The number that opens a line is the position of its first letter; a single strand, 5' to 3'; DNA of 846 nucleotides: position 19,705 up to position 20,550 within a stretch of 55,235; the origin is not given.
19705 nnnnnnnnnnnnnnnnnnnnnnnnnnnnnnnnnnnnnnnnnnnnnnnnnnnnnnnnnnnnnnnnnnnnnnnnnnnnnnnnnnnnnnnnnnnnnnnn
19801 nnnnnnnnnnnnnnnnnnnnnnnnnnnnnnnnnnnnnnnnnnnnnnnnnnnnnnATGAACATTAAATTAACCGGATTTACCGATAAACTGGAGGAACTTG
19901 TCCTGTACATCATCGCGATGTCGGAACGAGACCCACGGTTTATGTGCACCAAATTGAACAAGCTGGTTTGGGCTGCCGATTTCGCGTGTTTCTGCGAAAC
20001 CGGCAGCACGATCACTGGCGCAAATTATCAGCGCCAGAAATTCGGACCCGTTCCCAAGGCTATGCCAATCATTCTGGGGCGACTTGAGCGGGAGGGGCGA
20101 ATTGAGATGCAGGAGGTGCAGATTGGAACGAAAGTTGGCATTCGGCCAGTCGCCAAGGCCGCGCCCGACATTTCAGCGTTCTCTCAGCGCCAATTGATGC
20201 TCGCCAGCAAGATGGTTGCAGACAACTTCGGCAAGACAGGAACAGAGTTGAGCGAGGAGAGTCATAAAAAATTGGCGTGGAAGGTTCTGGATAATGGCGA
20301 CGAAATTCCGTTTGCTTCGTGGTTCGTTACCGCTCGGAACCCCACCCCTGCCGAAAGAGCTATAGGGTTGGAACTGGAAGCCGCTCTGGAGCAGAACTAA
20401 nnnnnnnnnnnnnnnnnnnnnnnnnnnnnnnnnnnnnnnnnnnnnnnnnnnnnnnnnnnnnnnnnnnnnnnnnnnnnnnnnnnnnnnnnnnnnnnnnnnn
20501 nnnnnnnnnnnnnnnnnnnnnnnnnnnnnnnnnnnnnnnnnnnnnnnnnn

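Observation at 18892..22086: IS1-family transposon with a four-gene cargo, freshly inserted in a phage genome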

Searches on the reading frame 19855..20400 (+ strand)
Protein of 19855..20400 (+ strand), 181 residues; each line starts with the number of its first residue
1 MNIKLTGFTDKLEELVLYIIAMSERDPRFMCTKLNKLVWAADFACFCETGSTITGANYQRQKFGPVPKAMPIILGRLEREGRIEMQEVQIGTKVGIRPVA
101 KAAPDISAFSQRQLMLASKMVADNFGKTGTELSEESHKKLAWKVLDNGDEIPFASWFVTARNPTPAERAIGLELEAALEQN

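Call 4: search_protein_families(library=pfam, proteins=[window:19855-20400:+], max_evalue=0.1)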
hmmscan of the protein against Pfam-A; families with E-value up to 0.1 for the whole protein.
window:19855-20400:+ (181 aa): 1 family
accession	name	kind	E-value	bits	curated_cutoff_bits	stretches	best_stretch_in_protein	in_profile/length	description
PF13274.11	SocA_Panacea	-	2.2e-11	45.1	25.7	1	34-143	1-113/113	Antitoxin SocA-like, Panacea domain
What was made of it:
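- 19855..20400 (+): PanA: a Panacea (DUF4065) domain protein of 181 aa, the predicted antitoxin. Pfam PF13274, E = 2.2e-11, covering profile positions 1-113 of 113 (call 4).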

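Call 5: search_protein_families(library=ncbifam, proteins=[window:19855-20400:+], max_evalue=0.1)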
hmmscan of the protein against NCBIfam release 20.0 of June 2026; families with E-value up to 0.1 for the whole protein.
window:19855-20400:+ (181 aa): 0 families

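Call 6: search_protein_families(library=padloc, proteins=[window:19855-20400:+], max_evalue=0.1)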
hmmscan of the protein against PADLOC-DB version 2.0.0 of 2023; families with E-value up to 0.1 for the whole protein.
window:19855-20400:+ (181 aa): 0 families

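Call 44: search_protein_families(library=phrogs, proteins=[window:19855-20400:+], max_evalue=0.01)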
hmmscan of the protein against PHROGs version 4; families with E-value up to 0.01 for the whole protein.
window:19855-20400:+ (181 aa): 1 family
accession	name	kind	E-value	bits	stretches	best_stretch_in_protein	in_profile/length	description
phrog_1281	-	unknown function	1.4e-07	32.4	1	11-144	9-128/195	-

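Call 52: find_homologous_proteins(query=window:19855-20400:+)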
Query window:19855-20400:+ (181 aa): 17 proteins with E <= 0.001 among 129 candidates.
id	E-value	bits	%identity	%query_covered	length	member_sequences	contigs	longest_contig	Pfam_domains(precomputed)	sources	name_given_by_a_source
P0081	4.3e-115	400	100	100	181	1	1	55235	PF13274.12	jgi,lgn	-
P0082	3.6e-95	335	84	98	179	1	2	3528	PF13274.12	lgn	-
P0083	1.1e-76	275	73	92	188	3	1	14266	PF13274.12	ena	-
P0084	1.4e-69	251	64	99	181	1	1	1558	PF13274.12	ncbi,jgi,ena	jgi:hypothetical protein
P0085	1.2e-68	248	72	85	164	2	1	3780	PF13274.12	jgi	jgi:hypothetical protein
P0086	5.5e-66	240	63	97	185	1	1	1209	PF13274.12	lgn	-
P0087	7.6e-66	239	64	97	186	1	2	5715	PF13274.12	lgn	-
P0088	1.6e-65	238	63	92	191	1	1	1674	PF13274.12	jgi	jgi:Protein of unknown function (DUF4065)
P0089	5.4e-63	230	59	100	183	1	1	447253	PF13274.12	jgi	jgi:Protein of unknown function (DUF4065)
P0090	1.3e-62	229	60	98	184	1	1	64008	PF13274.12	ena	-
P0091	1.5e-61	225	59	97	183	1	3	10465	PF13274.12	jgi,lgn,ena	-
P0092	2.1e-61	225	60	97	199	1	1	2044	PF13274.12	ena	-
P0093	2.5e-60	221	58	97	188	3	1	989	PF13274.12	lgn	-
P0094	4.0e-60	221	59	96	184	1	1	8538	PF13274.12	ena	-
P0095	1.8e-58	215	56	96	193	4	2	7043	PF13274.12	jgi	jgi:hypothetical protein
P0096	9.0e-56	206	57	93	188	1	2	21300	PF13274.12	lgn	-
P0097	2.3e-50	189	50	99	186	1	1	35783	PF13274.12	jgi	-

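Call 54: find_encoding_contigs(protein=P0083, flank=4000, max_places=2)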
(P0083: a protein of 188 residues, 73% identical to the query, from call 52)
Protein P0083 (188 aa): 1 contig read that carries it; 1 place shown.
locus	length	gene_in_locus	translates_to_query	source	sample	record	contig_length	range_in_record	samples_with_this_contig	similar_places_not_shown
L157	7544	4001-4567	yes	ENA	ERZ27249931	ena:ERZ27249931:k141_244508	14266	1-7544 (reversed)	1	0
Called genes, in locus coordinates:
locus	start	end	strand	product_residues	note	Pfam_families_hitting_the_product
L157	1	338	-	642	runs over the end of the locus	PF03279:Lip_A_acyltrans, PF01075:Glyco_transf_9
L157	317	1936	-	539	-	PF00496:SBP_bac_5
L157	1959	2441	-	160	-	PF03840:SecG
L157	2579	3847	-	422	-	PF13646:HEAT_2 (faint)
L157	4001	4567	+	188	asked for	PF13274:SocA_Panacea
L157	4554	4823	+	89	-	-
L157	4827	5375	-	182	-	-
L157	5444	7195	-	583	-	-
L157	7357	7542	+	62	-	?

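Call 55: find_encoding_contigs(protein=P0089, flank=4000, max_places=2)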
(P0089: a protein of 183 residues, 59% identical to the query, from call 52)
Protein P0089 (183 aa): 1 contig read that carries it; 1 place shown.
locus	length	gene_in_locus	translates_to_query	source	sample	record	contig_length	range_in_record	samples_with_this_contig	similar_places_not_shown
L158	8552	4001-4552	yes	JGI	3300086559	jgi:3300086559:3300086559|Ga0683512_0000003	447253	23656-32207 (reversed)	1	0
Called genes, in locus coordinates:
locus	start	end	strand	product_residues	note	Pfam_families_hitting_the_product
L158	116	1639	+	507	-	PF16930:Porin_5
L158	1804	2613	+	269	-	PF12849:PBP_like_2, PF13531:SBP_bac_11, PF12727:PBP_like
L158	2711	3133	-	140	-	-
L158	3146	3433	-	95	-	-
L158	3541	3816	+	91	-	PF13560:HTH_31 (weak)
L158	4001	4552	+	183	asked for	PF13274:SocA_Panacea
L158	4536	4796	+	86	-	-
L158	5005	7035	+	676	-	PF12951:PATR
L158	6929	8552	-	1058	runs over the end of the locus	PF00873:ACR_tran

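Call 56: find_encoding_contigs(protein=P0090, flank=4000, max_places=2)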
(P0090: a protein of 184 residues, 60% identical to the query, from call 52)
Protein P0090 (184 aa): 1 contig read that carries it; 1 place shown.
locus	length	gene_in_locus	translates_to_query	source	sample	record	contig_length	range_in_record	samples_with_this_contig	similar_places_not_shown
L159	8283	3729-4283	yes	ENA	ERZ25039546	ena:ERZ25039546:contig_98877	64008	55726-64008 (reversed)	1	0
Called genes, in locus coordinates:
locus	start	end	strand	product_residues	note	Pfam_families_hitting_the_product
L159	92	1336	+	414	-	PF00589:Phage_integrase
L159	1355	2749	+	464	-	PF04542:Sigma70_r2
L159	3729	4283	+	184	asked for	PF13274:SocA_Panacea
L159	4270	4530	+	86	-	-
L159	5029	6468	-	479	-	-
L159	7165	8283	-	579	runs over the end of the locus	-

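Call 57: find_encoding_contigs(protein=P0082, flank=4000, max_places=2)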
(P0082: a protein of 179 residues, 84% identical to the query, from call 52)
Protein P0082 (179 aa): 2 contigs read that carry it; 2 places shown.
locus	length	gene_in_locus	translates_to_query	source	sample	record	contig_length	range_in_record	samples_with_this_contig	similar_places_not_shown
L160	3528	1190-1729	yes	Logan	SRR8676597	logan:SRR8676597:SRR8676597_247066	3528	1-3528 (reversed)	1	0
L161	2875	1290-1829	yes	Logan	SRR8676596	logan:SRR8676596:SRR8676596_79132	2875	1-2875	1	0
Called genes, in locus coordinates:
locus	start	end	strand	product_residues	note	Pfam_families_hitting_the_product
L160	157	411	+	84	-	-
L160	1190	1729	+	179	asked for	PF13274:SocA_Panacea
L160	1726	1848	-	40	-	-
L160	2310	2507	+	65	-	-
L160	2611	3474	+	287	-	PF06067:DUF932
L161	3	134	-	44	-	?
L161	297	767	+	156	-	-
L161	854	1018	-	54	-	-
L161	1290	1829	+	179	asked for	PF13274:SocA_Panacea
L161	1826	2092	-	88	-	-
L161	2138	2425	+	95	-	-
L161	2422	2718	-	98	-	-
